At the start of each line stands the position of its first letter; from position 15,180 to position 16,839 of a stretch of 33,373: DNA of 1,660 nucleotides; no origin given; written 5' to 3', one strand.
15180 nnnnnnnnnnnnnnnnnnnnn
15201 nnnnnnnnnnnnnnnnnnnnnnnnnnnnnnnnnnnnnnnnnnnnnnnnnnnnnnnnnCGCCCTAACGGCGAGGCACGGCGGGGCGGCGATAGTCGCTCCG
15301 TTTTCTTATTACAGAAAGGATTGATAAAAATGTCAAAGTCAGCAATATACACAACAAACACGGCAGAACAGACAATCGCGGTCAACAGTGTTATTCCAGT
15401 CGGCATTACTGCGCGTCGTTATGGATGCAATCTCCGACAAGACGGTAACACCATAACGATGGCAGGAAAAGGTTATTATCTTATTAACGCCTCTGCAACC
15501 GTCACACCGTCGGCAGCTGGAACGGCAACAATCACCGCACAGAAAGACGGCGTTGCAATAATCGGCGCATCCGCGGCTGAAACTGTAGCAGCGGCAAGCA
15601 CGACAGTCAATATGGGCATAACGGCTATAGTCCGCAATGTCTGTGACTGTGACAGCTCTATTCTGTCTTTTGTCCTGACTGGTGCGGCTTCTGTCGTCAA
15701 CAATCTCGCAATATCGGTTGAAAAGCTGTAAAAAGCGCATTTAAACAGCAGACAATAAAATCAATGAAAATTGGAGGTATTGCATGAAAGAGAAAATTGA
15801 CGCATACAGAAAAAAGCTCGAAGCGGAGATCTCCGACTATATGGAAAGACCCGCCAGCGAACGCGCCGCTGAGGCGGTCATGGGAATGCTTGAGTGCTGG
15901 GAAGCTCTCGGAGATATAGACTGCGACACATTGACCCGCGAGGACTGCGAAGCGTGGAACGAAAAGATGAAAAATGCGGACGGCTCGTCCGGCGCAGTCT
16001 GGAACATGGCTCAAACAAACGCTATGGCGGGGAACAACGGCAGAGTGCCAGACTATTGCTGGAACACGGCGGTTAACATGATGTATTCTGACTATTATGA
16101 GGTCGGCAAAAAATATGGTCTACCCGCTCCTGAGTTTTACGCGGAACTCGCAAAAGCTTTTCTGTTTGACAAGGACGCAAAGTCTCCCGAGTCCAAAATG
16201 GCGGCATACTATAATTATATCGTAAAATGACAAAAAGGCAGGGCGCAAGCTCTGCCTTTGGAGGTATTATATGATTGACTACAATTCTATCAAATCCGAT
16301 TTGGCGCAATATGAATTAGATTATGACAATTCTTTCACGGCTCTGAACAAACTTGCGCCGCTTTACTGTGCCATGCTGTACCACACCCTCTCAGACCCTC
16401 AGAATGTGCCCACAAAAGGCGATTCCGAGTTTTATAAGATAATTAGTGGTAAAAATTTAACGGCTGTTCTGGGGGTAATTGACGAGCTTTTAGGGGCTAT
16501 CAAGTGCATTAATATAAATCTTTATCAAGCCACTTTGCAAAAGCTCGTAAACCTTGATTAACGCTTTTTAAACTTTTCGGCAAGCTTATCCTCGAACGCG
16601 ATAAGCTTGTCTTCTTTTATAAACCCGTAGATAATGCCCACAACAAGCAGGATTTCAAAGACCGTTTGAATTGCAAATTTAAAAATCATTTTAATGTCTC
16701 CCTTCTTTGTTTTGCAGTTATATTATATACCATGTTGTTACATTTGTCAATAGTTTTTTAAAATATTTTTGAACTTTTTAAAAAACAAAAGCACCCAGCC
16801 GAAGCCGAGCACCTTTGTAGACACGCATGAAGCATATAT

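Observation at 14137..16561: Only plus-strand genes form a six-gene island of unknown function, bracketed by direct copies of the promoter block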

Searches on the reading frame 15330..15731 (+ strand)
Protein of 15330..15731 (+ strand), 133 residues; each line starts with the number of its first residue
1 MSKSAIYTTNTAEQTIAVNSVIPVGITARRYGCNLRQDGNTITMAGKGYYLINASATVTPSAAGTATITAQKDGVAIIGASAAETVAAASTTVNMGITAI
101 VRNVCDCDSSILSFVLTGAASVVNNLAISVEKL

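Call 7: search_protein_families(library=pfam, proteins=[window:15330-15731:+], max_evalue=1)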
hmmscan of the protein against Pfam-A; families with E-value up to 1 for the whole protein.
window:15330-15731:+ (133 aa): 2 families
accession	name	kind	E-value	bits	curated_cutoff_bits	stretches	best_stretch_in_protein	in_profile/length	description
PF18573.7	BclA_C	-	0.0017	18.7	38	1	7-122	2-114/128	BclA C-terminal domain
PF16411.10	SusF_SusE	-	0.024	15.4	27.5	1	27-86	61-117/167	Outer membrane protein SusF_SusE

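Call 8: search_protein_families(library=phrogs, proteins=[window:15330-15731:+], max_evalue=1)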
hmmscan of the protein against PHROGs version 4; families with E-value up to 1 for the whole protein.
window:15330-15731:+ (133 aa): 0 families

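Call 22: find_homologous_proteins(query=window:15330-15731:+)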
Query window:15330-15731:+ (133 aa): 512 proteins with E <= 0.001 among 645 candidates; the best 120 are listed.
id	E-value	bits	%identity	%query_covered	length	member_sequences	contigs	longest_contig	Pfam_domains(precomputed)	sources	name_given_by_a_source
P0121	2.6e-64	232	89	100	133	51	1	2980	-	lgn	-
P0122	1.2e-55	204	76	100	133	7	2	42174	-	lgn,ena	-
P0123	4.6e-55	202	75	100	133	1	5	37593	-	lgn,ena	-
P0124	8.0e-55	202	74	100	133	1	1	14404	-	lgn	-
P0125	1.2e-54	201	75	100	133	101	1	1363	-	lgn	-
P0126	3.7e-54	199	74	100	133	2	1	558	-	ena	-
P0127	4.1e-54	199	74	100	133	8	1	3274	-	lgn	-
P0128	6.2e-54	199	73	100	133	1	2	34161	-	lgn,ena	-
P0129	1.3e-53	198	71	100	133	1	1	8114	-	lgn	-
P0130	2.2e-53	197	73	100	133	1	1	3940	-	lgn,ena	-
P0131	2.6e-53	197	72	100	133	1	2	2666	-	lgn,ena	-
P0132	2.7e-53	197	72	100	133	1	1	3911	-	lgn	-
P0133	4.8e-53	196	71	100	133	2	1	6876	-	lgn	-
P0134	4.8e-53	196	72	100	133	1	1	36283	-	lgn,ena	-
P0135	4.9e-53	196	73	100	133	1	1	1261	-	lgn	-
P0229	2.5e-50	187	68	100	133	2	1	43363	PF18573.8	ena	-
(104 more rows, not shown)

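Call 27: search_solved_structures(query=A1, max_evalue=10, show_alignments=2)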
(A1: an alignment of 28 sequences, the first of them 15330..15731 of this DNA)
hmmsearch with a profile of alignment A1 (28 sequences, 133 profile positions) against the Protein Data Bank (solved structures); distinct sequences matched with E-value up to 10: 4.
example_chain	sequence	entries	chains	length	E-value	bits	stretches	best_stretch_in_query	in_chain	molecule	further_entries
3twi_A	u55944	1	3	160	6e-05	26.3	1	16-123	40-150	BclA protein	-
8eug_K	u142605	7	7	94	0.43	13.8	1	25-94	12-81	60S ribosomal protein L43-A | Large ribosomal subunit protein eL43A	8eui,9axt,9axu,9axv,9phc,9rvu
9o9c_B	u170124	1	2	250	0.99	12.6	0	28-100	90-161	IL-18 Surrogate Cytokine Agonist DR3085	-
8z0x_A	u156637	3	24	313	1.3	12.2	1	44-91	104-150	3-hydroxyisobutyrate dehydrogenase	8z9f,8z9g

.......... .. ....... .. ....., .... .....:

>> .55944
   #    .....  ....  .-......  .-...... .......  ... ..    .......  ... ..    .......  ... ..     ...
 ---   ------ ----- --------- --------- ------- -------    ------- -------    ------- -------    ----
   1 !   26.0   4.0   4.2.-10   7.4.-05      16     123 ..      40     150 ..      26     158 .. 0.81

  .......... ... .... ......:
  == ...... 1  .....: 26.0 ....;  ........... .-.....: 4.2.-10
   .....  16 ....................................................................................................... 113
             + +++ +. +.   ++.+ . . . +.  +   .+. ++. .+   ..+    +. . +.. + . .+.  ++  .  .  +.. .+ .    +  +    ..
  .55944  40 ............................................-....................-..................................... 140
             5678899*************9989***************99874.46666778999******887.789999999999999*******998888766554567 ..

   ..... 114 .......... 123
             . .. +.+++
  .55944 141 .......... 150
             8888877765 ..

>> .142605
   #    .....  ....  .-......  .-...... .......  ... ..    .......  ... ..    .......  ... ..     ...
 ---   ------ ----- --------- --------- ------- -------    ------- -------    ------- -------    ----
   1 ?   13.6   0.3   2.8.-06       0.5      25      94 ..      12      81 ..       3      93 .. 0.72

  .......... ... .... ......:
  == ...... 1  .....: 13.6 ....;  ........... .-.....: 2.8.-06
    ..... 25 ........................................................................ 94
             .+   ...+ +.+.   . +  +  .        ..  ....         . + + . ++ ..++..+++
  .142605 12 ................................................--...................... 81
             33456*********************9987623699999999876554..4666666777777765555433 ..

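Call 33: predict_structure(alignment_id=A1)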
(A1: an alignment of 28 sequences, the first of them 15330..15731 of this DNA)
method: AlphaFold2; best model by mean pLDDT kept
length: 133 residues; sequences in the alignment: 28
mean_pLDDT: 91.3   pTM: 0.83
mean pLDDT of the five models: 91.3, 90.8, 87.9, 86.7, 84.8
residues with pLDDT >= 90: 100; 70-90: 28; 50-70: 5; < 50: 0
segments of 3 or more residues with pLDDT < 50: none
pLDDT, mean of each block of 10 residues (from residue 1): 84 92 90 89 91 96 95 94 93 95 78 94 95 92
secondary structure, 60 per line:
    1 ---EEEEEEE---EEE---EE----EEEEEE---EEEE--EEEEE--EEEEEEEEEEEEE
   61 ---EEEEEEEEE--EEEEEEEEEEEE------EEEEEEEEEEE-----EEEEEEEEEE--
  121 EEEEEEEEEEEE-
elements in order: E4-10 E14-16 E26-31 E35-38 E41-45 E48-60 E64-72 E75-86 E93-103 E109-118 E121-132

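Call 37: fold_search(model_id=the predicted structure, library=pdb)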
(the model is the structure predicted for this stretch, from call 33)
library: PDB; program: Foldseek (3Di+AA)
matches with E <= 10: 1532; with E <= 0.001: 248
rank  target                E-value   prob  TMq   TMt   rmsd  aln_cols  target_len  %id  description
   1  3twi_A                2.0e-09  1.00  0.77  0.75   3.1       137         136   21  Variable Lymphocyte Receptor Recognition of the Immunodominant Glycoprotein of Bacillus anthracis Spores (released 2012-03-14)
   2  3tyj                  4.1e-09  1.00  0.77  0.75   3.0       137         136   21  Bacillus collagen-like protein of anthracis P159S mutant (released 2012-03-14)
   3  9h38_R                9.7e-09  1.00  0.78  0.74   3.1       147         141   16  C-terminal domain of the F-ENA tip fibrillum F-BclA from Bacillus thuringiensis (released 2025-03-12)
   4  1wck                  1.7e-08  1.00  0.75  0.74   3.3       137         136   21  Crystal structure of the C-terminal domain of BclA, the major antigen of the exosporium of the Bacillus anthracis spore. (released 2005-10-25)
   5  9h38_K                2.0e-08  1.00  0.78  0.75   3.3       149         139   15  C-terminal domain of the F-ENA tip fibrillum F-BclA from Bacillus thuringiensis (released 2025-03-12)
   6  2z5w                  2.2e-08  1.00  0.76  0.75   3.3       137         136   21  tBclA, a recombinant spore surface protein from Bacillus anthracis (released 2008-04-22)
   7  2r6q                  2.3e-08  1.00  0.76  0.74   3.3       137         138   21  Crystal Structure of BclA-island Construct (released 2009-03-10)
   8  9h38_L                2.9e-08  1.00  0.77  0.74   3.1       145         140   16  C-terminal domain of the F-ENA tip fibrillum F-BclA from Bacillus thuringiensis (released 2025-03-12)
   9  9h38_A                7.1e-08  1.00  0.78  0.74   3.1       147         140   16  C-terminal domain of the F-ENA tip fibrillum F-BclA from Bacillus thuringiensis (released 2025-03-12)
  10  7r5i_A                1.6e-07  1.00  0.78  0.74   3.3       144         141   14  High resolution Crystal structure of ExsFA, a Bacillus cereus spore exosporium protein (released 2023-08-23)
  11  8d02                  1.9e-07  1.00  0.80  0.73   3.4       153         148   14  Crystal Structure of Bacillus anthracis BxpB (released 2023-05-24)
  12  7r5i_C                2.3e-07  1.00  0.79  0.72   3.4       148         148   14  High resolution Crystal structure of ExsFA, a Bacillus cereus spore exosporium protein (released 2023-08-23)
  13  9h3d_E                3.3e-07  1.00  0.78  0.71   3.9       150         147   14  F-ENA exosporium anchoring complex between ExsF and a peptide derived from the N-terminus of F-Anchor (released 2025-03-12)
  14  9h3d_D                5.2e-07  1.00  0.84  0.76   3.1       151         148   12  F-ENA exosporium anchoring complex between ExsF and a peptide derived from the N-terminus of F-Anchor (released 2025-03-12)
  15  9h38_M                7.3e-07  1.00  0.77  0.76   3.1       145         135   16  C-terminal domain of the F-ENA tip fibrillum F-BclA from Bacillus thuringiensis (released 2025-03-12)
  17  9h38_B                8.7e-07  1.00  0.80  0.77   2.4       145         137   15  C-terminal domain of the F-ENA tip fibrillum F-BclA from Bacillus thuringiensis (released 2025-03-12)
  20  9h38_S                1.4e-06  1.00  0.78  0.76   2.6       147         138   16  C-terminal domain of the F-ENA tip fibrillum F-BclA from Bacillus thuringiensis (released 2025-03-12)
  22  7r5i_B                1.8e-06  1.00  0.78  0.74   3.2       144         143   12  High resolution Crystal structure of ExsFA, a Bacillus cereus spore exosporium protein (released 2023-08-23)
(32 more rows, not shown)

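Call 38: fold_search(model_id=the predicted structure, library=viral)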
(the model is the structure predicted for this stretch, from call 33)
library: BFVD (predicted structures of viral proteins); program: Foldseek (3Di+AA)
matches with E <= 10: 1919; with E <= 0.001: 459
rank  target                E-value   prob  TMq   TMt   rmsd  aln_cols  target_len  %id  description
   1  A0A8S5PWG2            6.3e-12  1.00  0.91  0.88   1.8       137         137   25  Uncharacterized protein [Myoviridae sp. ctWiL39]
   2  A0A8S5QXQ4            6.6e-12  1.00  0.82  0.72   3.2       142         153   25  Uncharacterized protein [Siphoviridae sp. ct9lR64]
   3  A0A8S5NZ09            7.0e-12  1.00  0.92  0.86   1.6       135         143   26  Uncharacterized protein [Siphoviridae sp. ctiMP24]
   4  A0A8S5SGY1            7.0e-12  1.00  0.91  0.84   1.5       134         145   27  BclA protein [Siphoviridae sp. ctzyE57]
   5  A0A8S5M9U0            8.3e-12  1.00  0.94  0.91   1.5       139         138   27  Uncharacterized protein [Siphoviridae sp. ctv4j104]
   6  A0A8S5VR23            1.8e-11  1.00  0.88  0.87   1.7       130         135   28  (no name in the UniProt tables at hand)
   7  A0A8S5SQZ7            2.9e-11  1.00  0.86  0.78   2.4       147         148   26  Uncharacterized protein [Phage sp. ctPjm15]
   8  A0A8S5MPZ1            3.9e-11  1.00  0.83  0.85   3.6       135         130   32  Uncharacterized protein [Podoviridae sp. ctoqT5]
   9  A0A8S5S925            1.2e-10  1.00  0.88  0.83   2.4       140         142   24  BclA protein [Phage sp. ctGns7]
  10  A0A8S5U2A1            2.2e-09  1.00  0.86  0.84   1.8       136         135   20  Uncharacterized protein [Siphoviridae sp. ctqzz19]
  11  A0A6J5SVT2            2.3e-09  1.00  0.75  0.39   3.5       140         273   16  Uncharacterized protein [uncultured Caudovirales phage]
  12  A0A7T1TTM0            4.6e-09  1.00  0.74  0.56   3.3       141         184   15  Uncharacterized protein [Vibrio phage vB_VpP_DE17]
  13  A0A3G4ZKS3            7.2e-09  1.00  0.83  0.82   2.0       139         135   18  Uncharacterized protein [Terrestrivirus sp.]
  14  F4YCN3                7.2e-09  1.00  0.85  0.32   2.3       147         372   12  (no name in the UniProt tables at hand)
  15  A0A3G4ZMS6            8.1e-09  1.00  0.78  0.76   3.5       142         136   16  C1q domain-containing protein [Terrestrivirus sp.]
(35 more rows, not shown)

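Call 39: search_protein_families(library=ncbifam, proteins=[window:15330-15731:+], max_evalue=1)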
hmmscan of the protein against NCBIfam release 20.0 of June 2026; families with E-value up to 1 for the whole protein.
window:15330-15731:+ (133 aa): 1 family
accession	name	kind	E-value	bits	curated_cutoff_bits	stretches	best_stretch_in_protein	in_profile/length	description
NF045934.1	MSC_0618_beta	exception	0.033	13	570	1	1-59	196-253/451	MSC_0618 family F1-like ATPase beta subunit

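Call 40: search_protein_families(library=padloc, proteins=[window:15330-15731:+], max_evalue=1)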
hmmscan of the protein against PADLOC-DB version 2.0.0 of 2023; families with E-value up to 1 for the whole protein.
window:15330-15731:+ (133 aa): 1 family
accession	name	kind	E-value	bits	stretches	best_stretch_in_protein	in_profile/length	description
PDLC02268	AbiEi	-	0.049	11.1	1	48-103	44-107/204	AbiEi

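Call 62: search_dna_similar(query=window:15330-15731:+, collection=phages, mode=protein, max_rows=40, max_evalue=0.001)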
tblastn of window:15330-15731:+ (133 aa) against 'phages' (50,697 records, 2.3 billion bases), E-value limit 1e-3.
Records with a match: 3; places in all: 3; records where one place covers at least 80% of the query: 3.
Best place of each record, by identity: 60-80% 2; <60% 1.
By first word of the organism name: Bacteriophage 3.
By host as written in the record: - 3.
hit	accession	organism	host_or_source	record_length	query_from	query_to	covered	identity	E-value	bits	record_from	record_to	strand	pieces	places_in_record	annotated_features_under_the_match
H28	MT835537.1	Bacteriophage sp.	human fecal samples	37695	1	133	100%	64.7%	4e-46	164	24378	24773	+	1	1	record has no annotation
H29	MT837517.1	Bacteriophage sp.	human fecal samples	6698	1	133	100%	63.2%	2e-46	165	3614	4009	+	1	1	record has no annotation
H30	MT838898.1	Bacteriophage sp.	human fecal samples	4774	3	133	98%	48.9%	2e-25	105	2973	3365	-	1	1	record has no annotation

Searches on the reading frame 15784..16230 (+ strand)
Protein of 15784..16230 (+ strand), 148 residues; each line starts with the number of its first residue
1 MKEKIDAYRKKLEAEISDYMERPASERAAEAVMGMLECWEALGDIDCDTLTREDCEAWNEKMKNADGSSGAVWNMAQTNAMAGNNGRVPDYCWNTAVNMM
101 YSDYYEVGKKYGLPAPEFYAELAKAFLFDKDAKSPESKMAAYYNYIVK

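Call 7: search_protein_families(library=pfam, proteins=[window:15784-16230:+], max_evalue=1)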
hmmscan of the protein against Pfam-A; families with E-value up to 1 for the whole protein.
window:15784-16230:+ (148 aa): 2 families
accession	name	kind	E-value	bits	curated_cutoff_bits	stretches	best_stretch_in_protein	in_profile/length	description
PF25223.1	DUF7841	-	1.1e-16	61.5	25.2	1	50-143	16-113/114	Domain of unknown function (DUF7841)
PF19101.5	DUF5788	-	0.16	12.1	25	1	2-61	62-122/131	Family of unknown function (DUF5788)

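Call 8: search_protein_families(library=phrogs, proteins=[window:15784-16230:+], max_evalue=1)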
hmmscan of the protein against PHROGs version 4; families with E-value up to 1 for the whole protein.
window:15784-16230:+ (148 aa): 1 family
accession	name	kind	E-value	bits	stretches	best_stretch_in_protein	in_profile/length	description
phrog_18637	-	unknown function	0.12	13.9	1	110-138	5-31/69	-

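Call 39: search_protein_families(library=ncbifam, proteins=[window:15784-16230:+], max_evalue=1)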
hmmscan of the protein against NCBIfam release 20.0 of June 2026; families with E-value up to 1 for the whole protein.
window:15784-16230:+ (148 aa): 0 families

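Call 40: search_protein_families(library=padloc, proteins=[window:15784-16230:+], max_evalue=1)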
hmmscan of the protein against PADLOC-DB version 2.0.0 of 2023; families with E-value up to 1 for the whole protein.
window:15784-16230:+ (148 aa): 0 families

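Call 47: search_solved_structures(query=A4, max_evalue=10, show_alignments=1)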
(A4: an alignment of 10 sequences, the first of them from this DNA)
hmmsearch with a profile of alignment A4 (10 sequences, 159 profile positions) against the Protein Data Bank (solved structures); distinct sequences matched with E-value up to 10: 0.

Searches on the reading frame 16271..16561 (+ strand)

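Call 7: search_protein_families(library=pfam, proteins=[window:16271-16561:+], max_evalue=1)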
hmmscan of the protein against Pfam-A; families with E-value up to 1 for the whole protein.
window:16271-16561:+ (96 aa): 0 families

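Call 8: search_protein_families(library=phrogs, proteins=[window:16271-16561:+], max_evalue=1)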
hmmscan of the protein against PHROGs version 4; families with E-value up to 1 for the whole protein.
window:16271-16561:+ (96 aa): 1 family
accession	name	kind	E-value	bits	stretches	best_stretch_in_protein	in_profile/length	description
phrog_17454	-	unknown function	0.18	13.1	1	64-94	44-74/78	-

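Call 39: search_protein_families(library=ncbifam, proteins=[window:16271-16561:+], max_evalue=1)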
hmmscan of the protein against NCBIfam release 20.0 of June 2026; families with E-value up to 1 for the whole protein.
window:16271-16561:+ (96 aa): 0 families

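Call 40: search_protein_families(library=padloc, proteins=[window:16271-16561:+], max_evalue=1)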
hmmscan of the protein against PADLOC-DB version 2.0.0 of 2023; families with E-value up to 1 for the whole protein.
window:16271-16561:+ (96 aa): 1 family
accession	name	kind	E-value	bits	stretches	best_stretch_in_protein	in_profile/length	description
PDLC03644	MTase_III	-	0.013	12.2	1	50-83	34-67/542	Type III methyltransferase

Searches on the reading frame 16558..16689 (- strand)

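Call 7: search_protein_families(library=pfam, proteins=[window:16558-16689:-], max_evalue=1)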
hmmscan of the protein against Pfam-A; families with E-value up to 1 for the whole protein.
window:16558-16689:- (43 aa): 1 family
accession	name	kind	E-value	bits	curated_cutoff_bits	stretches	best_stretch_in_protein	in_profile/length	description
PF05680.17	ATP-synt_E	-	0.02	15.5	22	1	14-35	17-38/83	ATP synthase E chain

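Call 8: search_protein_families(library=phrogs, proteins=[window:16558-16689:-], max_evalue=1)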
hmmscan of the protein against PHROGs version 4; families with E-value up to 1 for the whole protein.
window:16558-16689:- (43 aa): 3 families
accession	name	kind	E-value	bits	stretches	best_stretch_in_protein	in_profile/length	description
phrog_13188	-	unknown function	0.078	14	1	2-42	25-63/90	-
phrog_22027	-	unknown function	0.12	13.5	1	7-35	26-53/80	-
phrog_23204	-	unknown function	0.64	11.2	1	4-25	9-30/74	-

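Call 39: search_protein_families(library=ncbifam, proteins=[window:16558-16689:-], max_evalue=1)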
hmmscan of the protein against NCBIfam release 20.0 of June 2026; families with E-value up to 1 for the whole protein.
window:16558-16689:- (43 aa): 0 families

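Call 40: search_protein_families(library=padloc, proteins=[window:16558-16689:-], max_evalue=1)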
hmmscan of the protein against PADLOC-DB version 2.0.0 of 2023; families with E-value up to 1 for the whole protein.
window:16558-16689:- (43 aa): 0 families
